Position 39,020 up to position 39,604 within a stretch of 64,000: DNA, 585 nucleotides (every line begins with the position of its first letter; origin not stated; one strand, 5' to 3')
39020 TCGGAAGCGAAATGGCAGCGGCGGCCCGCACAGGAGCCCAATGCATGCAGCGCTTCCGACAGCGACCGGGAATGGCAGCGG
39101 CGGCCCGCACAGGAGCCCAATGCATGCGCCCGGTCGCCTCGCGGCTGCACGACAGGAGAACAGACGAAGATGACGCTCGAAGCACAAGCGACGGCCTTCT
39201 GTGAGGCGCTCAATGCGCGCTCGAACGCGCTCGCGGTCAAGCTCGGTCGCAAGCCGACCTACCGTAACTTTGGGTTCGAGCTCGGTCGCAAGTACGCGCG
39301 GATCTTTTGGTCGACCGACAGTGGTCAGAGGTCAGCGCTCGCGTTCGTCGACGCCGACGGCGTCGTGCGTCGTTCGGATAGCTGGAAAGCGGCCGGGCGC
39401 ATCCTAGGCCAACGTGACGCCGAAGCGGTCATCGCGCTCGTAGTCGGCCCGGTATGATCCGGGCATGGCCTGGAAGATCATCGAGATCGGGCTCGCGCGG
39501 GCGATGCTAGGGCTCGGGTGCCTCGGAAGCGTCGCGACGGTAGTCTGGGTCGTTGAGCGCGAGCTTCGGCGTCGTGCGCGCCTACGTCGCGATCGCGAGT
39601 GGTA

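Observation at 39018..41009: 38-nt invariant RNA core enclosed by three different but complementary stems in 5' leaders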

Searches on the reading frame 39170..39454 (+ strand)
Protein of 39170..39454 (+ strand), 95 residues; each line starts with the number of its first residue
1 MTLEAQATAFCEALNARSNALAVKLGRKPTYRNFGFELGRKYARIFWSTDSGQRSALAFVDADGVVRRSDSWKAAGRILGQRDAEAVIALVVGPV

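Call 34: find_related_loci(query=window:39170-39454:+, collection=viral_contigs, flank=3000)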
Query window:39170-39454:+ (95 aa) in viral_contigs; peptide patterns used: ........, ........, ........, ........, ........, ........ (x = any residue, [..] = any of these).
45 stretches matched a pattern; 1 encode a relative of the query (tblastn E <= 1e-3); 1 distinct loci.
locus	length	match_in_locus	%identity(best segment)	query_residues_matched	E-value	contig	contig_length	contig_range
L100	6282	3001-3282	72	2-95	1e-44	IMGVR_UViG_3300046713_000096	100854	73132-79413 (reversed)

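Call 37: find_homologous_proteins(query=window:39170-39454:+)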
Query window:39170-39454:+ (95 aa): 15 proteins with E <= 0.001 among 25 candidates.
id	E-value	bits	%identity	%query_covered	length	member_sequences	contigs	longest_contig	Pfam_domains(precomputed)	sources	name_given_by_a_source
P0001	1.1e-54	200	100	100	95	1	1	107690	PF24835.2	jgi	jgi:hypothetical protein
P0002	1.9e-45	171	85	100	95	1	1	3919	PF24835.2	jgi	jgi:glycosyltransferase A (GT-A) superfamily protein (DUF2064 family)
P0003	4.9e-42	160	82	100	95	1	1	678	PF24835.2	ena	-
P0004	8.7e-38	146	72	99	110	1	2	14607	PF24835.2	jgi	jgi:hypothetical protein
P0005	1.1e-37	146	73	99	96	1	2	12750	PF24835.2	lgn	-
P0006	1.9e-36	142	72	99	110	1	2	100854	PF24835.2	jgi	jgi:hypothetical protein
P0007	8.6e-36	140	74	100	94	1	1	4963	-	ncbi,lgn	-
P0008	1.1e-35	139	72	100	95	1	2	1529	PF24835.2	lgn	-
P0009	9.3e-35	136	69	99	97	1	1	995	PF24835.2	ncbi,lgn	-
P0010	3.6e-34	135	71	98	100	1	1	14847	PF24835.2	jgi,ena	-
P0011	1.3e-33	133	67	100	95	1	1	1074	PF24835.2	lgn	-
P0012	1.7e-32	129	71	100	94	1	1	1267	PF24835.2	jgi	jgi:hypothetical protein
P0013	1.7e-30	123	62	100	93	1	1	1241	PF24835.2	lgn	-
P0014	5.1e-30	121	65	100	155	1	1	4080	PF24835.2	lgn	-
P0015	8.2e-28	114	62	100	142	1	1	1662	PF24835.2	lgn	-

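Call 38: find_encoding_contigs(protein=P0015, flank=1500, max_places=2)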
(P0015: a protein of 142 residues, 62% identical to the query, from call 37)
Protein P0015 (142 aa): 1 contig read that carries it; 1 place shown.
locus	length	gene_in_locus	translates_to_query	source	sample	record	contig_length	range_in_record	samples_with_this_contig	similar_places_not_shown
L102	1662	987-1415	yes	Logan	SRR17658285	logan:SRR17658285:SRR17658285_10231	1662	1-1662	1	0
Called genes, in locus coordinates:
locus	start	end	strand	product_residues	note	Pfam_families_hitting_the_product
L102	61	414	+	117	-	-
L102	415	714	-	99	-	-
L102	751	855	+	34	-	-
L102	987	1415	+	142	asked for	PF24835:DUF7717 (weak)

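Call 39: find_encoding_contigs(protein=P0014, flank=3000, max_places=2)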
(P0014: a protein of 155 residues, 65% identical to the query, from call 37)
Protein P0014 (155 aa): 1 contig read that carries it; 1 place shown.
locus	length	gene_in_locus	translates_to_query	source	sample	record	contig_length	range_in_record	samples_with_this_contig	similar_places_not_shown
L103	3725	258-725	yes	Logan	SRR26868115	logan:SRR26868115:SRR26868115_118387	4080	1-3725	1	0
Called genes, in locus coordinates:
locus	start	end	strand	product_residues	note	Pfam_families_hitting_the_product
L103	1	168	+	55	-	?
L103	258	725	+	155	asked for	PF24835:DUF7717 (weak)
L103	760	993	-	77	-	-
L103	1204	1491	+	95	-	-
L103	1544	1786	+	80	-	-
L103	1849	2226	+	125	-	-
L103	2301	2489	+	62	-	-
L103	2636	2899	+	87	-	-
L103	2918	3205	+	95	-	-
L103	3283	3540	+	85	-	-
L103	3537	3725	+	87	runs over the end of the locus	-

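Call 40: find_encoding_contigs(protein=P0013, flank=1500, max_places=2)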
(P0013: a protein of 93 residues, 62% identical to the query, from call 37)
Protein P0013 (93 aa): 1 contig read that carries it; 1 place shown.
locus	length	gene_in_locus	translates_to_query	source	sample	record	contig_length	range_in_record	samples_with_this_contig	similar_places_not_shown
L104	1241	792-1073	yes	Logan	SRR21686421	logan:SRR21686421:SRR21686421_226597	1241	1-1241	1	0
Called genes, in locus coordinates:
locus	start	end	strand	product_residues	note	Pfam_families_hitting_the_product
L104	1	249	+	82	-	?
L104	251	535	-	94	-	-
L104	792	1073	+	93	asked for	PF24835:DUF7717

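Call 41: find_encoding_contigs(protein=P0011, flank=1500, max_places=2)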
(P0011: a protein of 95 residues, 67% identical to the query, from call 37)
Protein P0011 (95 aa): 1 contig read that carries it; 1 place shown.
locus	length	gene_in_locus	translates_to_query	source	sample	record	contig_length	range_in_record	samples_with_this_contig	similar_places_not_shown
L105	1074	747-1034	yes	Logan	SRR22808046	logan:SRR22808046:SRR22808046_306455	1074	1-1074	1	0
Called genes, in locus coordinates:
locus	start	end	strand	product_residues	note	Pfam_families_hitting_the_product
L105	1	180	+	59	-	?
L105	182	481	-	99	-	-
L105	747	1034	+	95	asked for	PF24835:DUF7717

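Call 46: find_encoding_contigs(protein=P0002, flank=3000, max_places=2)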
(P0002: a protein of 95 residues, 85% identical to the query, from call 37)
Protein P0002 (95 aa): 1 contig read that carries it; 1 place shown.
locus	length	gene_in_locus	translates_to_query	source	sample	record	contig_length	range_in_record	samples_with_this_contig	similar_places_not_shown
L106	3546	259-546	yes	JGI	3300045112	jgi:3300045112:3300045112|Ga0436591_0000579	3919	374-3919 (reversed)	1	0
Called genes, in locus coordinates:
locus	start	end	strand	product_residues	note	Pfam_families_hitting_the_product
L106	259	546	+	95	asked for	PF24835:DUF7717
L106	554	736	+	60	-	-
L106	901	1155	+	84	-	-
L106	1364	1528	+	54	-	-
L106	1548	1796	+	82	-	-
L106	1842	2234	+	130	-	-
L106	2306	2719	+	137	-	-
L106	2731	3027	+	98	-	-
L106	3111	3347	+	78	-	-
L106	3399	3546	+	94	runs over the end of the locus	-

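Call 47: find_encoding_contigs(protein=P0007, flank=4000, max_places=2)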
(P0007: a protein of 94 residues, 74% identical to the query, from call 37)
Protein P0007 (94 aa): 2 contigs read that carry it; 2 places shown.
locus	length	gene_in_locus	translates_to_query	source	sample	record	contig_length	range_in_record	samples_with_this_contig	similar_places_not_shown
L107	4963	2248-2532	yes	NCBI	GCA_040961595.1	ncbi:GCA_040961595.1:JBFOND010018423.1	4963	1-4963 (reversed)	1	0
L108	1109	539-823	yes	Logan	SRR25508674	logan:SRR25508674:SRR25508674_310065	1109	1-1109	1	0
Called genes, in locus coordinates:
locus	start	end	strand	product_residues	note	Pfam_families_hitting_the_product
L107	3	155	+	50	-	?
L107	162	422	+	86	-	-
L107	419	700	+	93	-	-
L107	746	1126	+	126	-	-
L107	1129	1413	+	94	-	-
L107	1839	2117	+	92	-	-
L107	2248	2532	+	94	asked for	-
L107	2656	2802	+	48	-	-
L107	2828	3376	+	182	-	-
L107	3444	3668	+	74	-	-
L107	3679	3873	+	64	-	-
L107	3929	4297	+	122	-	-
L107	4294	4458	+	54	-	-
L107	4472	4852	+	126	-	-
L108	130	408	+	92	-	-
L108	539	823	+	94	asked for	-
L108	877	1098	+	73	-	-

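Call 48: find_encoding_contigs(protein=P0009, flank=1500, max_places=2)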
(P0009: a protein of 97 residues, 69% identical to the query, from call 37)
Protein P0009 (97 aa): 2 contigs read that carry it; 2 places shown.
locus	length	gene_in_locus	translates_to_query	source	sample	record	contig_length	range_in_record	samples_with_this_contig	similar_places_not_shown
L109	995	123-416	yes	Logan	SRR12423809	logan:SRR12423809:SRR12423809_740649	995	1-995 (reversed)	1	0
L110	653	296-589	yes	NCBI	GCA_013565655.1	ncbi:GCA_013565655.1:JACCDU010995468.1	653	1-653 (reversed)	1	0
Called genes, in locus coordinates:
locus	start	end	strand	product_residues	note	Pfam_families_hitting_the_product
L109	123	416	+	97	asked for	PF24835:DUF7717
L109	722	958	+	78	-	-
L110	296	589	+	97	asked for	PF24835:DUF7717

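Call 49: find_encoding_contigs(protein=P0005, flank=8000, max_places=2)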
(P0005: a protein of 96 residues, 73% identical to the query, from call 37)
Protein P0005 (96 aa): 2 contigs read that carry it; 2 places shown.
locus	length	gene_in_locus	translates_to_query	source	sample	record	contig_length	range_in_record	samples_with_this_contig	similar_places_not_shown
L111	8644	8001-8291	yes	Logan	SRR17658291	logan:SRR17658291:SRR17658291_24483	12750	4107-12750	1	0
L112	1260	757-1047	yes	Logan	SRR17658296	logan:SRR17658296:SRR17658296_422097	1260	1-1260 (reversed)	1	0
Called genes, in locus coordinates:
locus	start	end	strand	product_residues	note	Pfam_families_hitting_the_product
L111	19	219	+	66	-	-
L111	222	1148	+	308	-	PF02739:5_3_exonuc_N, PF01367:5_3_exonuc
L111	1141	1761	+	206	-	PF03167:UDG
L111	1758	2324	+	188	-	PF22769:DCD, PF06559:DCD_N (faint), PF00692:dUTPase (weak)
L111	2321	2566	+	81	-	-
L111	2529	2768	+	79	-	-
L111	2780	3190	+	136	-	-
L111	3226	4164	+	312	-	-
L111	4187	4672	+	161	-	-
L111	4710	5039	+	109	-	-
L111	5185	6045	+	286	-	PF23433:DUF7119, PF17762:HTH_ParB (weak), PF13518:HTH_28 (faint)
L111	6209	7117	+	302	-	PF01068:DNA_ligase_A_M, PF14743:DNA_ligase_OB_2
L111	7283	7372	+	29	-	-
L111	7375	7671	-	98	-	-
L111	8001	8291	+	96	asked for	PF24835:DUF7717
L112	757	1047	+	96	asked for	PF24835:DUF7717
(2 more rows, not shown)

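Call 55: search_protein_families(library=pfam, proteins=[window:39170-39454:+, P0015], max_evalue=0.01)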
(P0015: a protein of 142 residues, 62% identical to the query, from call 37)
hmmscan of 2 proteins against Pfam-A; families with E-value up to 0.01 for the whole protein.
window:39170-39454:+ (95 aa): 1 family
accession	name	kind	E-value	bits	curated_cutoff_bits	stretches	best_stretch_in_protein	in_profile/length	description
PF24835.1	DUF7717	-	2.4e-08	34.6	27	1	5-77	20-89/117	Family of unknown function (DUF7717)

P0015 (142 aa): 1 family
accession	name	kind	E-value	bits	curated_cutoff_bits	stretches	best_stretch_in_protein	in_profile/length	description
PF24835.1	DUF7717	-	2.1e-06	28.4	27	1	50-121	18-86/117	Family of unknown function (DUF7717)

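Call 70: search_solved_structures(query=window:39170-39454:+, max_evalue=10)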
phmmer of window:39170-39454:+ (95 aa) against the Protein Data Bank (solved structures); distinct sequences matched with E-value up to 10: 1.
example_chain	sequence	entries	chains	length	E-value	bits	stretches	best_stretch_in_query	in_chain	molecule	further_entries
2ml8_A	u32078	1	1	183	1.1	13.1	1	8-61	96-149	Fatty acid synthase subunit alpha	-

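Call 72: find_related_loci(query=A5, collection=viral_contigs, flank=4000)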
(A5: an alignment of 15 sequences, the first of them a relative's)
Query A5 (95 aa) in viral_contigs; peptide patterns used: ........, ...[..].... (x = any residue, [..] = any of these).
16 stretches matched a pattern; 1 encode a relative of the query (tblastn E <= 1e-3); 1 distinct loci.
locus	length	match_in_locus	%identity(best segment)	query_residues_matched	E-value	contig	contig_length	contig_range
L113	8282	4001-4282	72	2-95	2e-44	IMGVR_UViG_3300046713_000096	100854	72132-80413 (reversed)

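Call 73: find_homologous_proteins(query=A5, max_evalue=0.01)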
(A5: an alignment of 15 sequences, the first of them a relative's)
Query A5 (15 sequences) (95 aa, profile of the alignment): 38 proteins with E <= 0.01 among 8000 candidates.
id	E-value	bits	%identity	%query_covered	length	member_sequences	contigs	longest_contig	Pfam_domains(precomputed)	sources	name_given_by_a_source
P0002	1.4e-48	181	85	100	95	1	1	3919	PF24835.2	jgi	jgi:glycosyltransferase A (GT-A) superfamily protein (DUF2064 family)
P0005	4.4e-48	179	73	99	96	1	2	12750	PF24835.2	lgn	-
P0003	4.9e-48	179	82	100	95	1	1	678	PF24835.2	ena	-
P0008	4.7e-47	176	72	100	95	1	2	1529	PF24835.2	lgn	-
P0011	5.6e-47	176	67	100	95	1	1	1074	PF24835.2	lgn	-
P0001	7.4e-47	175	100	100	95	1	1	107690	PF24835.2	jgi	jgi:hypothetical protein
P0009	9.2e-47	175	69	99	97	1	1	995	PF24835.2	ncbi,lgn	-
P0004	1.9e-45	171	72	99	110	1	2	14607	PF24835.2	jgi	jgi:hypothetical protein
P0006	8.0e-45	169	72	99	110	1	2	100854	PF24835.2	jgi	jgi:hypothetical protein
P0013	1.1e-44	168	62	100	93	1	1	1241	PF24835.2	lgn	-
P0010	2.6e-44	167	71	98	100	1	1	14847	PF24835.2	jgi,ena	-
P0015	4.9e-44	166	62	100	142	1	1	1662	PF24835.2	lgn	-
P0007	1.3e-43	165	74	100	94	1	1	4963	-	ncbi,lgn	-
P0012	3.7e-43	163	71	100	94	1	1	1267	PF24835.2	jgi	jgi:hypothetical protein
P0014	4.5e-43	163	65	100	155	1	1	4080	PF24835.2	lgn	-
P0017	2.5e-27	113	49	98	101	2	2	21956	-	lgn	-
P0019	2.2e-24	103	47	96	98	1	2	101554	-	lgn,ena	-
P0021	6.3e-24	102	48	97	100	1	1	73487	-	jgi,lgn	-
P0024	1.2e-21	95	48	97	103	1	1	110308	-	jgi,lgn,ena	-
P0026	7.8e-14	69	61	53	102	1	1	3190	PF24835.2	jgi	jgi:hypothetical protein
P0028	3.4e-12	64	45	80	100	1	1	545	PF24835.2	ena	-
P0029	2.3e-11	62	52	52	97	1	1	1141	PF24835.2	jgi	jgi:hypothetical protein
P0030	3.2e-6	45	45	68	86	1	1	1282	PF24835.2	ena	-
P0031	6.7e-6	44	46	68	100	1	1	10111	PF24835.2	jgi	-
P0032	6.1e-5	41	39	72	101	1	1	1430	PF24835.2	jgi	jgi:hypothetical protein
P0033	1.1e-4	40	53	47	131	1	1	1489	PF24835.2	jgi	jgi:hypothetical protein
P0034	1.1e-4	40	53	47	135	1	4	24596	PF24835.2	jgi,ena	-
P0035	1.3e-4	40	53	47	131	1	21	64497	PF24835.2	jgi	jgi:hypothetical protein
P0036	1.3e-4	40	53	47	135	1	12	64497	PF24835.2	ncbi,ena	-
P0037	1.5e-4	40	54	46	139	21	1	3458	PF24835.2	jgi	jgi:DNA polymerase III delta prime subunit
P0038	9.9e-4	37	32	67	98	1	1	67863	PF24835.2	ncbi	-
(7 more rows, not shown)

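Call 74: find_encoding_contigs(protein=P0019, flank=10000, max_places=1)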
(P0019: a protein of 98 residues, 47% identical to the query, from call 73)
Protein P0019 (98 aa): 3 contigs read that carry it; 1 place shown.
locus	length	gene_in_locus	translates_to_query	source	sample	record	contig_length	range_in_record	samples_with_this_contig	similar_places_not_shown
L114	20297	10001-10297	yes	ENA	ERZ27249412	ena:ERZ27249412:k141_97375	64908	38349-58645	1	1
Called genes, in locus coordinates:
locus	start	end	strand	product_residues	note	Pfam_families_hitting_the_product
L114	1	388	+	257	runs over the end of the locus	-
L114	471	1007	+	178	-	-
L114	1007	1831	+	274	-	PF02739:5_3_exonuc_N, PF01367:5_3_exonuc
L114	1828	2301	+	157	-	-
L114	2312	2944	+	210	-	-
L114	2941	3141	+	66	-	-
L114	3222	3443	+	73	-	-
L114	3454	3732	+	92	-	-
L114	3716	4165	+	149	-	-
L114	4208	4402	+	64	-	-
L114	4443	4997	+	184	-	PF01503:PRA-PH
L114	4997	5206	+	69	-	-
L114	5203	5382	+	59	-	-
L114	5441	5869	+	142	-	-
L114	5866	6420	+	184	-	-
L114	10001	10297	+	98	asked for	-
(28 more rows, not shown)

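Call 75: find_encoding_contigs(protein=P0024, flank=10000, max_places=1)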
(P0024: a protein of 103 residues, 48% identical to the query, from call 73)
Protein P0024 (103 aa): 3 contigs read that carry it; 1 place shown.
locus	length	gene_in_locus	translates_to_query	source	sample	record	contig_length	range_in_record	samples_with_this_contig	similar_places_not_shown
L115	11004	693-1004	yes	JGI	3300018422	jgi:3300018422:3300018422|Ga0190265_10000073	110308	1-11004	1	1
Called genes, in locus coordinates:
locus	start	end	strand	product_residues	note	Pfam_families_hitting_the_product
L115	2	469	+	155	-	?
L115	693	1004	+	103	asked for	-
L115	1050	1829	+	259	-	-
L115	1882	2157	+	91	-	-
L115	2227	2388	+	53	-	-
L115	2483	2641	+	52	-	-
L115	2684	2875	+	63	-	-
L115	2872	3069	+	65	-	-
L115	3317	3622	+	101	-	-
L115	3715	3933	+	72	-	-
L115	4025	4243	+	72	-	-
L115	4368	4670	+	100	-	-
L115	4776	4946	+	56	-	-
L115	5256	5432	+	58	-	-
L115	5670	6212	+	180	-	-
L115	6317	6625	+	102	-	-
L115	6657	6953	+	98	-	PF05016:ParE_toxin (weak)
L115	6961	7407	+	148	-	PF13560:HTH_31 (weak), PF01381:HTH_3 (weak)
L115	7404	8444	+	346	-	PF26125:AcrVA2-like (weak)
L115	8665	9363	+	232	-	-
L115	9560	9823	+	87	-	-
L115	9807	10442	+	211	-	-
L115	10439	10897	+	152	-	-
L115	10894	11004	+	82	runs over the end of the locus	-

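Call 76: find_encoding_contigs(protein=P0021, flank=10000, max_places=1)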
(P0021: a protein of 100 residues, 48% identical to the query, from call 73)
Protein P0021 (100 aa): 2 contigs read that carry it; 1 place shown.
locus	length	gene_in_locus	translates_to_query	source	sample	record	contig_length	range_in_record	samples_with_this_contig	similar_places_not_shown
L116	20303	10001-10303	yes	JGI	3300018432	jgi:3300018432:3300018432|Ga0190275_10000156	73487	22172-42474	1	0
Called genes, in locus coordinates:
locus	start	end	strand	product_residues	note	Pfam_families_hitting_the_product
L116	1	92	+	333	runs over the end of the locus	-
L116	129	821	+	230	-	PF00239:Resolvase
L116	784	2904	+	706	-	-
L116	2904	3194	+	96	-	-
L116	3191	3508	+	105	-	-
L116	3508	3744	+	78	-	-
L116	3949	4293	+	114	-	PF19800:DUF6283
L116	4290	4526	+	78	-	-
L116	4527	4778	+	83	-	-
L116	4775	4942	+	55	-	-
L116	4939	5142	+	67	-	-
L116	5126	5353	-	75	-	-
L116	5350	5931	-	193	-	-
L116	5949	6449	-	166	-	-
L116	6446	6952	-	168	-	-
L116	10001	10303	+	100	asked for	-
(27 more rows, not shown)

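Call 77: find_encoding_contigs(protein=P0017, flank=10000, max_places=1)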
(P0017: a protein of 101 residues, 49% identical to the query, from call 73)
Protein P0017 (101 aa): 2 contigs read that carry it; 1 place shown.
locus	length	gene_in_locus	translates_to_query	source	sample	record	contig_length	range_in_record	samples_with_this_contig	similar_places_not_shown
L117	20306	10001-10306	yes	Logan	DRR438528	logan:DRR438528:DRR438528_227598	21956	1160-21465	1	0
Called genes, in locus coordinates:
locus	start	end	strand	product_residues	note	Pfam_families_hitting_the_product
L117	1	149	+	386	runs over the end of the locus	PF00154:RecA_N (weak)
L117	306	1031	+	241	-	PF00149:Metallophos, PF12850:Metallophos_2 (weak)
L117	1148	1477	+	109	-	-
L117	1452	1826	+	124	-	-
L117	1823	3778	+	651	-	PF13476:AAA_23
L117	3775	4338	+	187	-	-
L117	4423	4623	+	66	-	-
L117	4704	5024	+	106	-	-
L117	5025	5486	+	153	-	-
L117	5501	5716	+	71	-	-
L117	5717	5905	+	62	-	-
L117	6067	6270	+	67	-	-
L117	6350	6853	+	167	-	-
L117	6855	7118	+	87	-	-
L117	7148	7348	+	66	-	-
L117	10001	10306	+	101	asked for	-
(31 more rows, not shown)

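Call 87: predict_structure(alignment_id=A5)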
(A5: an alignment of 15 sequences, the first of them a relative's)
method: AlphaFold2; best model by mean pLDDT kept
length: 95 residues; sequences in the alignment: 15
mean_pLDDT: 91.5   pTM: 0.83
mean pLDDT of the five models: 91.5, 88.8, 88.6, 88.1, 87.9
residues with pLDDT >= 90: 75; 70-90: 18; 50-70: 1; < 50: 1
segments of 3 or more residues with pLDDT < 50: none
pLDDT, mean of each block of 10 residues (from residue 1): 94 95 90 94 94 92 94 86 94 73
secondary structure, 60 per line:
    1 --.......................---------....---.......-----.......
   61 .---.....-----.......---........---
elements in order: H3-25 E35-38 E42-48 E54-61 E65-69 E75-81 H85-92
